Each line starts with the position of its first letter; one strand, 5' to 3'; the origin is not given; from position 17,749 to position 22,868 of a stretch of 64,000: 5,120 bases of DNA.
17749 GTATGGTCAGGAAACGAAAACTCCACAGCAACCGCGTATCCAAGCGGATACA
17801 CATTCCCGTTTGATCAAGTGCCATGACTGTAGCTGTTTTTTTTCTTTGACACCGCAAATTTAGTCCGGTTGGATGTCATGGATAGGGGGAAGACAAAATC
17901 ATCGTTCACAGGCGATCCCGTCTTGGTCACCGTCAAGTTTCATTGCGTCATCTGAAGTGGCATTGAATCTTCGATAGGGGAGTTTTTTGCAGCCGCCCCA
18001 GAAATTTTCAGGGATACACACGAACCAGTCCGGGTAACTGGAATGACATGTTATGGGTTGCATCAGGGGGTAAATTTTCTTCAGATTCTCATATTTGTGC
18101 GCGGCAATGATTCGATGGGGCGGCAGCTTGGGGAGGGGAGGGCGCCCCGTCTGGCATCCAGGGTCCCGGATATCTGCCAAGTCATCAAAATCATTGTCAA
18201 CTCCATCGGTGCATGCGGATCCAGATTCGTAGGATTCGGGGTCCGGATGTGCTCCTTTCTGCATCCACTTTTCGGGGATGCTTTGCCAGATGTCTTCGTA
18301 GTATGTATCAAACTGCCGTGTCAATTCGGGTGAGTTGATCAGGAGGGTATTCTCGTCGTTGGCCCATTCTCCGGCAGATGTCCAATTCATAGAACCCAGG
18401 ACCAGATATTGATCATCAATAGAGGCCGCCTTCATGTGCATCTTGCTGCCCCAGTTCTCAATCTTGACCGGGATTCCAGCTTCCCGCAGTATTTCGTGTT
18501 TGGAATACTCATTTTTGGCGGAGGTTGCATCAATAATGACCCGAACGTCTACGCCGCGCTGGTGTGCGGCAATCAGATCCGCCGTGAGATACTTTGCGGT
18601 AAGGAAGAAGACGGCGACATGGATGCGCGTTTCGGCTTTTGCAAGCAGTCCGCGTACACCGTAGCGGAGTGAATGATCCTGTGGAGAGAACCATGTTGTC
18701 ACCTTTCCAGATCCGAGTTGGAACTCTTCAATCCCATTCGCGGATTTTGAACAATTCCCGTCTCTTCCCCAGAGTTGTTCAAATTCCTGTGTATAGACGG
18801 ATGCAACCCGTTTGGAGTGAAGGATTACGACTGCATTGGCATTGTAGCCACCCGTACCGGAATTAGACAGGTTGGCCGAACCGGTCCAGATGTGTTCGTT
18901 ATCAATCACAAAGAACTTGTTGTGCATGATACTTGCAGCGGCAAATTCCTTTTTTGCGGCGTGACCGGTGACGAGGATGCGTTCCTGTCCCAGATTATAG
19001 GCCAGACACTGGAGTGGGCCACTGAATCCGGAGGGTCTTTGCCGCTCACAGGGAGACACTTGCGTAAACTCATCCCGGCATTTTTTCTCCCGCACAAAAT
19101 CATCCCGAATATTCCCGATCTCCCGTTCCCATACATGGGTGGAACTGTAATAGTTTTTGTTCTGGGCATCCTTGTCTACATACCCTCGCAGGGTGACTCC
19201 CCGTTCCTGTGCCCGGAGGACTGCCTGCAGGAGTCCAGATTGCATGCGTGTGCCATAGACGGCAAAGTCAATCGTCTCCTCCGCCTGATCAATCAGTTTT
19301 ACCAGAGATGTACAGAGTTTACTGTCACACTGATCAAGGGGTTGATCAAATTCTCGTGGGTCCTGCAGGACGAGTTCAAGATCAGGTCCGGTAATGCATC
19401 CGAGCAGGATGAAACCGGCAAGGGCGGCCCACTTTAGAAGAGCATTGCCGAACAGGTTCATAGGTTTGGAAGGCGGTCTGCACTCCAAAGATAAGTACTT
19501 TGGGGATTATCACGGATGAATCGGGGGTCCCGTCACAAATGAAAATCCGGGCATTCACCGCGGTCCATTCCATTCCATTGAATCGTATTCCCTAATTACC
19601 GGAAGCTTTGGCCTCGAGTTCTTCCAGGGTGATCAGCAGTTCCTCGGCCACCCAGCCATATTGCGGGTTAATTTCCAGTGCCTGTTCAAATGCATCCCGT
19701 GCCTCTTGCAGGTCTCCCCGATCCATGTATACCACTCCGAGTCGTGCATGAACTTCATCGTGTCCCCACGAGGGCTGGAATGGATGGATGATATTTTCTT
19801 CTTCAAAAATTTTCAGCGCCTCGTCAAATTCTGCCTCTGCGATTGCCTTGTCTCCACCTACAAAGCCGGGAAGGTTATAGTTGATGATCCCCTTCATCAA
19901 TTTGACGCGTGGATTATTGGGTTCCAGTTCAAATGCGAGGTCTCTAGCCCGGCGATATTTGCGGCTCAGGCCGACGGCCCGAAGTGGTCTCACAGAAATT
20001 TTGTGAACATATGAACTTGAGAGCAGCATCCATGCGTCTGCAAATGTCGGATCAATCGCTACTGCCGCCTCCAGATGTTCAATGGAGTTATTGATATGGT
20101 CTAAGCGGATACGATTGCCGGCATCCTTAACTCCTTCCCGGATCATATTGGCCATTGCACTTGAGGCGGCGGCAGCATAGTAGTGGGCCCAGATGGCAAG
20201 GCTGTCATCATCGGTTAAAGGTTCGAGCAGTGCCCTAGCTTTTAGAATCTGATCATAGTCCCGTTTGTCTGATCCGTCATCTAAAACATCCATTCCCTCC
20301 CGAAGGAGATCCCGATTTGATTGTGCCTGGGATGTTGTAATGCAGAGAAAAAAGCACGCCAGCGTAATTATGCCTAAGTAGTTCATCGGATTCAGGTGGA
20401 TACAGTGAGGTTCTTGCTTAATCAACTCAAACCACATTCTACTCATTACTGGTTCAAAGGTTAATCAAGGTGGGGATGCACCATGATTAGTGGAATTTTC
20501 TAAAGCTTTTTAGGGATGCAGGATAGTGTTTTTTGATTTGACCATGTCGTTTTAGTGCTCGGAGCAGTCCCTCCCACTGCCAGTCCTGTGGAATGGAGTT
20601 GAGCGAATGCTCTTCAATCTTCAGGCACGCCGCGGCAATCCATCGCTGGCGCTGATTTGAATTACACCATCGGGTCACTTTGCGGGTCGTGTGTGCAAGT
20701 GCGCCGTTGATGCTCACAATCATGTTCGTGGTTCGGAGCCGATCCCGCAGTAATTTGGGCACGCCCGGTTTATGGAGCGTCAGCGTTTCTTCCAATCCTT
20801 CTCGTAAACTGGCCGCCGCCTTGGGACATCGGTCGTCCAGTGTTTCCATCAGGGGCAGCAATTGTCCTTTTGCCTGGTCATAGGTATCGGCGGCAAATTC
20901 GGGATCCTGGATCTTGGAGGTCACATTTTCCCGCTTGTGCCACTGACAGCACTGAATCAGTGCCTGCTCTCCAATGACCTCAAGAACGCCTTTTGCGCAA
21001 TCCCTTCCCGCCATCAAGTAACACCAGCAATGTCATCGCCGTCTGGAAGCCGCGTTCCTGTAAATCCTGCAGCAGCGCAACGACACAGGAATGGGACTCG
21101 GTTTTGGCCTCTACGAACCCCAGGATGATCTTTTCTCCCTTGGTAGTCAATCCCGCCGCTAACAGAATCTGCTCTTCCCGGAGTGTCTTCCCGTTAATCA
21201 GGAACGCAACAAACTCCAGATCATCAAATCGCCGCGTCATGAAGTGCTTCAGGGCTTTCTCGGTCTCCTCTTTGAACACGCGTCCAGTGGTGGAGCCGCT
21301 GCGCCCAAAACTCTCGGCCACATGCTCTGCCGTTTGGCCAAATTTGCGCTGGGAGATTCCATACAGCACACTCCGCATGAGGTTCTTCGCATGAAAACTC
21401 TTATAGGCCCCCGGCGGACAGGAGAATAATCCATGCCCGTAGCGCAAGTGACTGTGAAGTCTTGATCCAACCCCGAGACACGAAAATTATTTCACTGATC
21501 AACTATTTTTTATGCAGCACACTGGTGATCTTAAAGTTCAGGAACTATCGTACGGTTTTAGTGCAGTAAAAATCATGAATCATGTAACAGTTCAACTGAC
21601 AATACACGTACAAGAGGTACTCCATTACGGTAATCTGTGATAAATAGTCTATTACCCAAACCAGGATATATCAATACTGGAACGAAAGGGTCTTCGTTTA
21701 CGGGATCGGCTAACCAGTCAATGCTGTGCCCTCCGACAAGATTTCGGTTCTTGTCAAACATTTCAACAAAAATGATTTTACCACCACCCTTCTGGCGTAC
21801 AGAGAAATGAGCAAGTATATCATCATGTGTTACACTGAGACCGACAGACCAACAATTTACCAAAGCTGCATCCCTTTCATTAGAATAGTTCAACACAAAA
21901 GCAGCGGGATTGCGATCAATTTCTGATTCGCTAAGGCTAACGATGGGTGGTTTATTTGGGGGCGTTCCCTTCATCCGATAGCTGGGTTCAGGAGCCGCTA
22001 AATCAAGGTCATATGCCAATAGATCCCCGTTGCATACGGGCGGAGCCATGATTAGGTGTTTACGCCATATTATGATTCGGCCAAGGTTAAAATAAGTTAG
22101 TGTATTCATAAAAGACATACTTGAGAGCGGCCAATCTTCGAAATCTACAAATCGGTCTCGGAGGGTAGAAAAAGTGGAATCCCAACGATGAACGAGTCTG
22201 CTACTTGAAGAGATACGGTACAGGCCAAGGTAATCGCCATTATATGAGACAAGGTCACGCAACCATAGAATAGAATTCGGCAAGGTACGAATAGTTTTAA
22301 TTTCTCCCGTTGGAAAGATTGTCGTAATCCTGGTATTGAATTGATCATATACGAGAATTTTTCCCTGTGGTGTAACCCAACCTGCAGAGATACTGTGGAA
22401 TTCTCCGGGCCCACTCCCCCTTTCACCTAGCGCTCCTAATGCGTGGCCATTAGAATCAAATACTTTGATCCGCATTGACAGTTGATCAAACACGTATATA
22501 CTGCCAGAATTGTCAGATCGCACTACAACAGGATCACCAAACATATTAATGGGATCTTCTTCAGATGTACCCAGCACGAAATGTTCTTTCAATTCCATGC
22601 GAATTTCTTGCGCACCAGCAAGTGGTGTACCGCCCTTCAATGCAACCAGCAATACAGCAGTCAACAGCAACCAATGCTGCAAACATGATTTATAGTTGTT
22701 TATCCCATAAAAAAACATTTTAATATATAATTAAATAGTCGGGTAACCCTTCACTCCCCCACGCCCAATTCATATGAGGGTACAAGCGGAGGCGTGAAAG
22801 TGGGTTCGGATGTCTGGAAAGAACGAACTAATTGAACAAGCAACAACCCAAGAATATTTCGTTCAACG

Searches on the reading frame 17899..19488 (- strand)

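Call 108: search_protein_families(library=pfam, proteins=[window:17899-19488:-], max_evalue=0.00001)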
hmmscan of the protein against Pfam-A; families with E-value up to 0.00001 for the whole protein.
window:17899-19488:- (529 aa): 2 families
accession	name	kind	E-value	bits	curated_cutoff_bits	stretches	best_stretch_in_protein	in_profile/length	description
PF13091.12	PLDc_2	-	3e-46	157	27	2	281-401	4-132/132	PLD-like domain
PF00614.28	PLDc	-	2.9e-07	30.7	21.9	0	188-209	5-26/28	Phospholipase D Active site motif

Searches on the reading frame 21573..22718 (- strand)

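Call 108: search_protein_families(library=pfam, proteins=[window:21573-22718:-], max_evalue=0.00001)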
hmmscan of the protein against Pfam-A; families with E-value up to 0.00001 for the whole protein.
window:21573-22718:- (381 aa): 1 family
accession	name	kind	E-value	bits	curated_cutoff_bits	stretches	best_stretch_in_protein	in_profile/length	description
PF17170.10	DUF5128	-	4.2e-08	33.2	22.9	1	70-167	53-147/321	6-bladed beta-propeller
